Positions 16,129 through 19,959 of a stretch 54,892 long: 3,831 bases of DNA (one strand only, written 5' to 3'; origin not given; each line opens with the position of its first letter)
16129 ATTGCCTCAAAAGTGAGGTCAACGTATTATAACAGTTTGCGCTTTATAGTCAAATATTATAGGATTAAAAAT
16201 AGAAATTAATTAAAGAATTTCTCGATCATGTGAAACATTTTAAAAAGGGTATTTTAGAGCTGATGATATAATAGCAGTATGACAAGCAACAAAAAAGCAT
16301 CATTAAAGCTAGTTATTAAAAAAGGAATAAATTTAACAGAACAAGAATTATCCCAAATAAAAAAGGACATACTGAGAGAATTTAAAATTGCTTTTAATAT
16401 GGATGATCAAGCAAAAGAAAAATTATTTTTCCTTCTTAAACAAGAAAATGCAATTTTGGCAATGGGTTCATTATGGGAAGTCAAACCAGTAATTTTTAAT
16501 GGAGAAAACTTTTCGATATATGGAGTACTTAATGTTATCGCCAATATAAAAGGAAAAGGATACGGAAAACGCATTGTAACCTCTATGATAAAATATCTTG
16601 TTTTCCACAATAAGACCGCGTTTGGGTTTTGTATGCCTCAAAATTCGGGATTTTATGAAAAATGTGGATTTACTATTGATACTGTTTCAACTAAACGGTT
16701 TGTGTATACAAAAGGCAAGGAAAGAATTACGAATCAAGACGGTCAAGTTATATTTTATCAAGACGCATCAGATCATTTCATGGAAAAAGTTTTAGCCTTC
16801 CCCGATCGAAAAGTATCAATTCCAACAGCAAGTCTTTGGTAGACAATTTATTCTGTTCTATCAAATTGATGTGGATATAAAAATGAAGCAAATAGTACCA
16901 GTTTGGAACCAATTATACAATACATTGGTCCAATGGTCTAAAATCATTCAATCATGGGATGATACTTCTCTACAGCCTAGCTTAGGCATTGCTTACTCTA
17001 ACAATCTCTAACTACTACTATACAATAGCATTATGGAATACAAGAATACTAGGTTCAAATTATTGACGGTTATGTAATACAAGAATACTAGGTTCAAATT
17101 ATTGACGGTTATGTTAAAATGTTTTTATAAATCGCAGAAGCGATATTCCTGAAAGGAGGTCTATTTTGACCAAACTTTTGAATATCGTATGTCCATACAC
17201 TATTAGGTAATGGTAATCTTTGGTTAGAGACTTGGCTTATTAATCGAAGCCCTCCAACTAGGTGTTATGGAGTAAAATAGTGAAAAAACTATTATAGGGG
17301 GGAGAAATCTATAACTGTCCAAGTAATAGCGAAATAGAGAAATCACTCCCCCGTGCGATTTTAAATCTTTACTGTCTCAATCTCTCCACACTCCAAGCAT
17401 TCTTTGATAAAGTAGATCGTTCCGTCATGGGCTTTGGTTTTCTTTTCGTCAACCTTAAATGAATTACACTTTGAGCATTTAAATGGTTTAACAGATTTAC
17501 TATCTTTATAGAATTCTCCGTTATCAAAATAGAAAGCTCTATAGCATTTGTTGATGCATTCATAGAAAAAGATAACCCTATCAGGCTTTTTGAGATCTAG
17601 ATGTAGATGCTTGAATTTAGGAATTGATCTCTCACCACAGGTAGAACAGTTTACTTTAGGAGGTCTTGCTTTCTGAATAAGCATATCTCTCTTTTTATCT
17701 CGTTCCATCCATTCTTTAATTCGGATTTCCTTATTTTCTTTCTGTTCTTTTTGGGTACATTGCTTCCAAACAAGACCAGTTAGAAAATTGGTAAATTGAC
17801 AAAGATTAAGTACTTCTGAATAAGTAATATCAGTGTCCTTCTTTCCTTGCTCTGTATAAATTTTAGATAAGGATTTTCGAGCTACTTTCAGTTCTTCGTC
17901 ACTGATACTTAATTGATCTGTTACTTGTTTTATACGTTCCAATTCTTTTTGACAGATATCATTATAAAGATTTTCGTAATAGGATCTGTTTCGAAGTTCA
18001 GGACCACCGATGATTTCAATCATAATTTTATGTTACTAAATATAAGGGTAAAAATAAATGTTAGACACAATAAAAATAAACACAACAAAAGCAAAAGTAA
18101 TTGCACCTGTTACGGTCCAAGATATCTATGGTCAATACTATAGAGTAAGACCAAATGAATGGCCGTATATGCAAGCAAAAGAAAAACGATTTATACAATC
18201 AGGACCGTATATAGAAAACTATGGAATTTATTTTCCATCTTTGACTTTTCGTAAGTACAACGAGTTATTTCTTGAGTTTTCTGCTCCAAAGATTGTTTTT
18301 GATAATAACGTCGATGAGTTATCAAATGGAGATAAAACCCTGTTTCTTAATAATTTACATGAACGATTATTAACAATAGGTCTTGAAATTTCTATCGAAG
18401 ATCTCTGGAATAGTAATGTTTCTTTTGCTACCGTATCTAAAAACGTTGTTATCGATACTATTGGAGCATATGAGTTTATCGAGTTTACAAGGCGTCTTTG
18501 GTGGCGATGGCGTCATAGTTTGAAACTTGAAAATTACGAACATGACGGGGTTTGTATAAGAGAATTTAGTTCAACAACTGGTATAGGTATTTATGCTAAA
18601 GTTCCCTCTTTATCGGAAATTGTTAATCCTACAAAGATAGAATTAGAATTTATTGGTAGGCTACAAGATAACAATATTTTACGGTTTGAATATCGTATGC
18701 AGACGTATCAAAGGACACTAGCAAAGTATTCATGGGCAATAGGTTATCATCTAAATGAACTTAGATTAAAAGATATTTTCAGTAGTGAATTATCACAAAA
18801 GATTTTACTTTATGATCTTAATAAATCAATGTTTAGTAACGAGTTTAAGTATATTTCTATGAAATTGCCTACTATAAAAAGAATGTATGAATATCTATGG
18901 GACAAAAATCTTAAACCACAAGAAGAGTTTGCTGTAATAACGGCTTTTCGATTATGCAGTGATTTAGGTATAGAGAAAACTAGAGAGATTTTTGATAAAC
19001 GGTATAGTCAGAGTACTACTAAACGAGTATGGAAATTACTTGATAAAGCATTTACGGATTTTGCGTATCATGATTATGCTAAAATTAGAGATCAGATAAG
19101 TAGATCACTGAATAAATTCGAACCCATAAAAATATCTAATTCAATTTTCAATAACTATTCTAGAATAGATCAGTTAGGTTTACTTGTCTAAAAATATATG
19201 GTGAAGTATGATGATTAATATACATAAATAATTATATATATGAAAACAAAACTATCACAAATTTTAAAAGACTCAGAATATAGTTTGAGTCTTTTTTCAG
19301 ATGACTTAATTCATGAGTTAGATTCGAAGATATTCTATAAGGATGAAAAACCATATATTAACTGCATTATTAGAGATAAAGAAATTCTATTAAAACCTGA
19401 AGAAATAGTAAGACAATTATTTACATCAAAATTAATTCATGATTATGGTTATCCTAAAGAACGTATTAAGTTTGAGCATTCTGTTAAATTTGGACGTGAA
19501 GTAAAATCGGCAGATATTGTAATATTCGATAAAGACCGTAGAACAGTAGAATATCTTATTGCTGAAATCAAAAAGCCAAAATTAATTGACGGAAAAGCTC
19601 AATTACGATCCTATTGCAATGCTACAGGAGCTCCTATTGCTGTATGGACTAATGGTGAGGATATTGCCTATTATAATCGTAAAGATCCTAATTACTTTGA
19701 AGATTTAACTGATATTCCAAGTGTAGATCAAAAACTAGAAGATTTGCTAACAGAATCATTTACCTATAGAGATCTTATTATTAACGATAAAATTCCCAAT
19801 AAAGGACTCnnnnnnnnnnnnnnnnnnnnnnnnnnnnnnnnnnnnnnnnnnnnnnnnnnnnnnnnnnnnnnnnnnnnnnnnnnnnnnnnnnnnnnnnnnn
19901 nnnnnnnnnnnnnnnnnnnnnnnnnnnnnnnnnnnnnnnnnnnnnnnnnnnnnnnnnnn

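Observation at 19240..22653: RM module without HsdR: nuclease-fold-fused gamma N6A methylase plus two-TRD S subunit (BcgI-like Type IIB, or a new Type I derivative)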

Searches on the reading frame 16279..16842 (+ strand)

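Call 3: search_protein_families(library=pfam, proteins=[window:16279-16842:+], max_evalue=0.01)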
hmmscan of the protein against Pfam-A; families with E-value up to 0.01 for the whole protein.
window:16279-16842:+ (187 aa): 4 families
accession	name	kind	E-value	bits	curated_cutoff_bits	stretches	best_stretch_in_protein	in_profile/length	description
PF00583.31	Acetyltransf_1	-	5.7e-06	27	20.7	1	41-131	26-116/116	Acetyltransferase (GNAT) family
PF13508.13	Acetyltransf_7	-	0.0001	23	27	1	48-132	3-83/84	Acetyltransferase (GNAT) domain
PF08445.16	FR47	-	0.00011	22.6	22.1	1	79-135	22-81/86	FR47-like protein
PF13673.13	Acetyltransf_10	-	0.0088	16.5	23.6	0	21-133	7-109/128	Acetyltransferase (GNAT) domain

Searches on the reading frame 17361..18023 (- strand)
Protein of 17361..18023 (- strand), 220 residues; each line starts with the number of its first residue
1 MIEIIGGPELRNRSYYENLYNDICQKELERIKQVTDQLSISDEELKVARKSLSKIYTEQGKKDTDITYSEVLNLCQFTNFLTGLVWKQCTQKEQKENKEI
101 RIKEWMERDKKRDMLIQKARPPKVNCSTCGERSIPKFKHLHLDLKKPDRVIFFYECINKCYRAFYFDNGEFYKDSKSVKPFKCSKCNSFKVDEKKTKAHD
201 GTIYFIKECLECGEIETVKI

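Call 3: search_protein_families(library=pfam, proteins=[window:17361-18023:-], max_evalue=0.01)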
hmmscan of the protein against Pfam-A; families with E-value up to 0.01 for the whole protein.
window:17361-18023:- (220 aa): 0 families

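Call 4: search_protein_families(library=ncbifam, proteins=[window:17361-18023:-], max_evalue=0.01)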
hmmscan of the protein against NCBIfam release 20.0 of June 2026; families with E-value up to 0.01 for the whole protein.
window:17361-18023:- (220 aa): 0 families

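Call 5: search_protein_families(library=padloc, proteins=[window:17361-18023:-], max_evalue=0.01)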
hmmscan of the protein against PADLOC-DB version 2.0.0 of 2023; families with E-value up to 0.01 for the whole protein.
window:17361-18023:- (220 aa): 0 families

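Call 9: search_protein_families(library=phrogs, proteins=[window:17361-18023:-], max_evalue=0.01)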
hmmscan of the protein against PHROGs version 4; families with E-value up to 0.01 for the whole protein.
window:17361-18023:- (220 aa): 1 family
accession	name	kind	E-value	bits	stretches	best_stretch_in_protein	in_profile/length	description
phrog_9833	-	unknown function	0.0069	17.4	0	114-139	1-28/49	-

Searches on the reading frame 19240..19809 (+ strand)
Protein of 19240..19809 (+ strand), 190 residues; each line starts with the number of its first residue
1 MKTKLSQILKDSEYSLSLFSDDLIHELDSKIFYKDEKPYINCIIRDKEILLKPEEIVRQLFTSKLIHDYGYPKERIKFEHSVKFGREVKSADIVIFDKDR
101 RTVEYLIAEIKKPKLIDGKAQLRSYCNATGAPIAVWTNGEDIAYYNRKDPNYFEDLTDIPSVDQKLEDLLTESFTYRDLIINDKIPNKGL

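Call 57: search_protein_representatives(protein=window:19240-19809:+)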
Query: 190 residues. Proteins with E-value up to 0.001 (for the whole library): 1419; up to 1e-10: 450; up to 1e-30: 101. The best 150 are listed.
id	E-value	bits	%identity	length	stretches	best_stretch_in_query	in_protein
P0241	4.0e-72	258.3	66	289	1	5-189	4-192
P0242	9.3e-69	247.4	61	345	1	6-189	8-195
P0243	1.2e-65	237.2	64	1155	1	4-188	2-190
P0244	3.5e-65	235.7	60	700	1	6-186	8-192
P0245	4.0e-62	225.7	58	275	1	5-187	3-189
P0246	9.6e-62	224.5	58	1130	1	4-187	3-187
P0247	2.1e-60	220.1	57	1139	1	4-185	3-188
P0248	2.9e-60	219.7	60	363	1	8-179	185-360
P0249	2.2e-58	213.5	58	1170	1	5-186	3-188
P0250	4.8e-58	212.4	56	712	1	4-188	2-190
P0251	2.4e-57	210.1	68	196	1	41-177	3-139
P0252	7.3e-57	208.6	56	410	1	7-188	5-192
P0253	7.3e-57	208.6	68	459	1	47-187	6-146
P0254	9.2e-56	205.0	56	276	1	5-179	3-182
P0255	6.0e-54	199.1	57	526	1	5-186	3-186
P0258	6.8e-52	192.4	59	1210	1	7-179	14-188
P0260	2.8e-51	190.4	55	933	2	34-186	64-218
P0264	4.9e-51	189.6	51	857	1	4-188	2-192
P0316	6.8e-34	133.7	48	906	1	36-173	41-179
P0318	1.2e-33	132.9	40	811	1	9-186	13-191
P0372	1.6e-25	106.4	39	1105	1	12-179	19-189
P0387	1.6e-24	103.2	46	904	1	4-187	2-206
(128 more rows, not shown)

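Call 58: search_protein_families(library=pfam, proteins=[P0243, P0246, P0258, P0372, P0260, P0264, P0316, P0387, P0318], max_evalue=0.0001)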
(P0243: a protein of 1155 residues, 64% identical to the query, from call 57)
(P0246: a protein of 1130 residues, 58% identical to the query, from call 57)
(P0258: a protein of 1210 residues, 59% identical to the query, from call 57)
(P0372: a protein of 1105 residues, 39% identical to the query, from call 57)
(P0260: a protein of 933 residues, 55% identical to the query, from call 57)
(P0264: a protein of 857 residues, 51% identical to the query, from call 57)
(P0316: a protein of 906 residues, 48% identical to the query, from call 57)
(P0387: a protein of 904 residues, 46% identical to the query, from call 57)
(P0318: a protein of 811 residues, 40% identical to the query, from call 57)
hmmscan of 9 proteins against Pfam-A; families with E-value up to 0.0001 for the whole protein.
P0243 (1155 aa): 3 families
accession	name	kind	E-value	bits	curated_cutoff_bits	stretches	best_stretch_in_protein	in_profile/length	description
PF02384.22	N6_Mtase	-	4.2e-32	112.2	20.4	1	304-625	4-272/311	N-6 DNA Methylase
PF13588.12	HSDR_N_2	-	1.2e-26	93.4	25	1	55-162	1-110/110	Type I restriction enzyme R protein N terminus (HSDR_N)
PF07669.17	Eco57I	-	1.7e-12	48.2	25.3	1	396-560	1-165/171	Eco57I restriction-modification methylase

P0246 (1130 aa): 4 families
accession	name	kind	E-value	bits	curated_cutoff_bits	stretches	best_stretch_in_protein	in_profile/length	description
PF02384.22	N6_Mtase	-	2.2e-33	116.4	20.4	1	300-604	5-262/311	N-6 DNA Methylase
PF13588.12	HSDR_N_2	-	1.6e-29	102.6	25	1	53-160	1-110/110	Type I restriction enzyme R protein N terminus (HSDR_N)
PF07669.17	Eco57I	-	4.2e-15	56.7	25.3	1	386-553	2-170/171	Eco57I restriction-modification methylase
PF01420.25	Methylase_S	-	4e-08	34.1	22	0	938-1091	9-154/168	Type I restriction modification DNA specificity domain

P0258 (1210 aa): 4 families
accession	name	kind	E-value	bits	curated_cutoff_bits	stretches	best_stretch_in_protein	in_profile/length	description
PF13588.12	HSDR_N_2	-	4.1e-30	104.5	25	1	63-169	1-110/110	Type I restriction enzyme R protein N terminus (HSDR_N)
PF02384.22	N6_Mtase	-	1.9e-26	93.5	20.4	1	328-648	4-246/311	N-6 DNA Methylase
PF01420.25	Methylase_S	-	1.3e-11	45.5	22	1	805-930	42-152/168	Type I restriction modification DNA specificity domain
PF07669.17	Eco57I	-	3e-07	31.1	25.3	1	422-611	3-170/171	Eco57I restriction-modification methylase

P0372 (1105 aa): 2 families
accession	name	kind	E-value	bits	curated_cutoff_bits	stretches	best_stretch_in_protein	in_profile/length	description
PF02384.22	N6_Mtase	-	3.4e-30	105.9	20.4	1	310-569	9-234/311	N-6 DNA Methylase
PF13588.12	HSDR_N_2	-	1.5e-21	77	25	1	58-171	1-110/110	Type I restriction enzyme R protein N terminus (HSDR_N)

P0260 (933 aa): 3 families
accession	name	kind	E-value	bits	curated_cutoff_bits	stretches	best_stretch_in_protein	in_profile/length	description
PF02384.22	N6_Mtase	-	1.9e-30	106.7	20.4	1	353-653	6-260/311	N-6 DNA Methylase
PF13588.12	HSDR_N_2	-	3.6e-24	85.4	25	1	83-192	1-110/110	Type I restriction enzyme R protein N terminus (HSDR_N)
PF07669.17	Eco57I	-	1.5e-10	41.8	25.3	1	433-597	3-167/171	Eco57I restriction-modification methylase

P0264 (857 aa): 3 families
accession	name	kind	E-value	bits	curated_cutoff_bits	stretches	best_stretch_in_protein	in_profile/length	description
PF13588.12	HSDR_N_2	-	6.6e-27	94.2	25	1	57-164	1-110/110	Type I restriction enzyme R protein N terminus (HSDR_N)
PF02384.22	N6_Mtase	-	2.5e-26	93.2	20.4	2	344-529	3-141/311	N-6 DNA Methylase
PF07669.17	Eco57I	-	7.2e-10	39.7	25.3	1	592-650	103-165/171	Eco57I restriction-modification methylase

P0316 (906 aa): 4 families
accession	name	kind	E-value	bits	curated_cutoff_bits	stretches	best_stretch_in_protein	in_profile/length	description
PF02384.22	N6_Mtase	-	3.3e-27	96.1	20.4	1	307-612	4-251/311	N-6 DNA Methylase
PF13588.12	HSDR_N_2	-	2.7e-21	76.2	25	1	59-166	2-110/110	Type I restriction enzyme R protein N terminus (HSDR_N)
PF07669.17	Eco57I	-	1.1e-08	35.9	25.3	1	400-566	2-169/171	Eco57I restriction-modification methylase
PF01420.25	Methylase_S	-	3.2e-06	27.9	22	1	719-876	7-154/168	Type I restriction modification DNA specificity domain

P0387 (904 aa): 3 families
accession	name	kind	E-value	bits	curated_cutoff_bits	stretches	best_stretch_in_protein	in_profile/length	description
PF02384.22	N6_Mtase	-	1.3e-29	104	20.4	1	348-621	4-238/311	N-6 DNA Methylase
PF13588.12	HSDR_N_2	-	1.7e-20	73.6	25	1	58-174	1-109/110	Type I restriction enzyme R protein N terminus (HSDR_N)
PF07669.17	Eco57I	-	3.3e-09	37.5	25.3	1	432-600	2-171/171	Eco57I restriction-modification methylase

P0318 (811 aa): 3 families
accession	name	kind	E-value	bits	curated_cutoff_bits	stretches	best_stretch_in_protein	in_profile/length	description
PF02384.22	N6_Mtase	-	4.2e-36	125.3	20.4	1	317-639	20-299/311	N-6 DNA Methylase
PF13588.12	HSDR_N_2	-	4.3e-20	72.3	25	1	57-165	1-110/110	Type I restriction enzyme R protein N terminus (HSDR_N)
PF07669.17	Eco57I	-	4.8e-14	53.3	25.3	1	384-547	1-165/171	Eco57I restriction-modification methylase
